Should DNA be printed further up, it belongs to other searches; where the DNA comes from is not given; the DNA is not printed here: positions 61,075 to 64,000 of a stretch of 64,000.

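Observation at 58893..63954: Toxin-antitoxin pair next to a three-gene operon ending in a membrane-anchored VirD4/TraD-like ATPase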

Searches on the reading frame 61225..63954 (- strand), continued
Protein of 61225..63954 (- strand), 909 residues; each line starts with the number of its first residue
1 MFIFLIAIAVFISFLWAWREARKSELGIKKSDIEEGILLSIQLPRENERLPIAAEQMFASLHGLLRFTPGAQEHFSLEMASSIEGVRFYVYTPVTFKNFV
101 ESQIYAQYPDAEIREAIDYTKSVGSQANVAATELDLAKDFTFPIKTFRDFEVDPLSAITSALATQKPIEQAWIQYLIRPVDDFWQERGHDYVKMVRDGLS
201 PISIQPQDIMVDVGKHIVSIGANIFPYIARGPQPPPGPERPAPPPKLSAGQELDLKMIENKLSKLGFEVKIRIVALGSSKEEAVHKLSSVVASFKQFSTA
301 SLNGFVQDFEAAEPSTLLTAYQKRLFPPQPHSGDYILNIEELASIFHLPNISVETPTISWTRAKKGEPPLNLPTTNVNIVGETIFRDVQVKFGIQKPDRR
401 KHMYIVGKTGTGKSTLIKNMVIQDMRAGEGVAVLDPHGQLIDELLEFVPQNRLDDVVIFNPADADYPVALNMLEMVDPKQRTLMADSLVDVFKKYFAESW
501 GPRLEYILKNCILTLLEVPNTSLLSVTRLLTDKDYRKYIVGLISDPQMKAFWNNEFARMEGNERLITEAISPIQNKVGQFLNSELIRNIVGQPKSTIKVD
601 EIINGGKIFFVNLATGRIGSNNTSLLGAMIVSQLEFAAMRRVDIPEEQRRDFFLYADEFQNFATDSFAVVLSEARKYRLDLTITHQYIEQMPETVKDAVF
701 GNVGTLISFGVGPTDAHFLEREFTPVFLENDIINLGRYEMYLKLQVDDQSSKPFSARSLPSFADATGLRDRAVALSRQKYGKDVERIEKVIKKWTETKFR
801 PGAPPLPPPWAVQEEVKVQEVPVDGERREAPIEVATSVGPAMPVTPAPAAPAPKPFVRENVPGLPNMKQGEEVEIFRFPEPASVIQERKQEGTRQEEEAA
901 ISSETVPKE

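Call 121: get_annotated_region(hit=H12, flank=5000)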
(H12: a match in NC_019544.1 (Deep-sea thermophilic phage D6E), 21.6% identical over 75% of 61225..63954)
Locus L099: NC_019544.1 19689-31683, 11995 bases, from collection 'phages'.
description: Deep-sea thermophilic phage D6E, complete genome.
organism: Deep-sea thermophilic phage D6E (NCBI taxid 749413)
taxonomy: Viruses; Duplodnaviria; Heunggongvirae; Uroviricota; Caudoviricetes
host: -; source: -; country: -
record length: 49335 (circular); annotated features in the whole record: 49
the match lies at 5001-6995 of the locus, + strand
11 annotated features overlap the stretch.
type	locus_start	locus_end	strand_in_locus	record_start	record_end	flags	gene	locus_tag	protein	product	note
CDS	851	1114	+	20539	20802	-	-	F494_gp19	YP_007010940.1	holin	D6E-ORF19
CDS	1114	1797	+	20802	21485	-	-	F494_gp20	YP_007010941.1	endolysin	D6E-ORF20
CDS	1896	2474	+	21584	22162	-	-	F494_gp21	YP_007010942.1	DUF4352 domain-containing protein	D6E-ORF21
CDS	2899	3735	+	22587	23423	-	-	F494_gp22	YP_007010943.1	partition protein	D6E-ORF22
CDS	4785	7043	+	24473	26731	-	-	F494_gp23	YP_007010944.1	type IV secretory system conjugative DNA transfer family protein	D6E-ORF23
CDS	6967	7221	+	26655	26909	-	-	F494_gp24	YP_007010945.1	hypothetical protein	D6E-ORF24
CDS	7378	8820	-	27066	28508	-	-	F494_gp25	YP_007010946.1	integrase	D6E-ORF25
CDS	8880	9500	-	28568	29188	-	-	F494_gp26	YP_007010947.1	UmuD-like protein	D6E-ORF26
CDS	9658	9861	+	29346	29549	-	-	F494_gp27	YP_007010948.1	helix-turn-helix domain-containing protein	D6E-ORF27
CDS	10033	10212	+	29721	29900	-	-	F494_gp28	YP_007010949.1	hypothetical protein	D6E-ORF28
CDS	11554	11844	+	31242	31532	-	-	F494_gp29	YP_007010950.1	hypothetical protein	D6E-ORF29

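Call 122: search_protein_families(library=pfam, proteins=[L098:4240-5889:+, L095:5574-8882:+, L095:10034-13117:+], max_evalue=0.001)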
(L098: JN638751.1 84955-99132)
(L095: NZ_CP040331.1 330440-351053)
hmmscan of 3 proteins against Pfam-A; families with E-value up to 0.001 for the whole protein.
L098:4240-5889:+ (549 aa): 5 families
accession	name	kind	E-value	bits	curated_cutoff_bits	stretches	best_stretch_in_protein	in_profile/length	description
PF19044.6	P-loop_TraG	-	1.6e-15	57.1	25.8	1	420-547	252-391/413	TraG P-loop domain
PF12846.13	AAA_10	-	4.7e-09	36.2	27.5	1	419-499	241-318/362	AAA-like domain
PF01935.23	DUF87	-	1.1e-08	35.9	23.2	1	331-401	14-79/220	Helicase HerA, central domain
PF10412.15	TrwB_AAD_bind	-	2.8e-06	26.9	20.5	0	420-501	246-327/387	Type IV secretion-system coupling protein DNA-binding domain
PF13401.12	AAA_22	-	1.3e-05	25.9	27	1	341-427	6-93/130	AAA domain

L095:5574-8882:+ (1102 aa): 2 families
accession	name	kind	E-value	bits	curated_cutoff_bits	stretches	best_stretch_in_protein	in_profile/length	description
PF12696.13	TraG-D_C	-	0.00063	20.1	22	0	878-953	4-80/126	TraM recognition site of TraD and TraG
PF13401.12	AAA_22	-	0.00081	20.1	27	0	860-914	70-122/130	AAA domain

L095:10034-13117:+ (1027 aa): 4 families
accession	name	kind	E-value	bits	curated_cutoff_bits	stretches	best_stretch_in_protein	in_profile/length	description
PF12696.13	TraG-D_C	-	1.2e-05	25.6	22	1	392-470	3-84/126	TraM recognition site of TraD and TraG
PF10412.15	TrwB_AAD_bind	-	7e-05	22.3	20.5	0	133-167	8-42/387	Type IV secretion-system coupling protein DNA-binding domain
PF25199.1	nSTAND_NTPase5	-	0.00046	20.5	34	0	144-191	45-93/145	Novel STAND NTPase 5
PF02534.20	T4SS-DNA_transf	-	0.00067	19.1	20.1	0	323-473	238-390/468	Type IV secretory system Conjugative DNA transfer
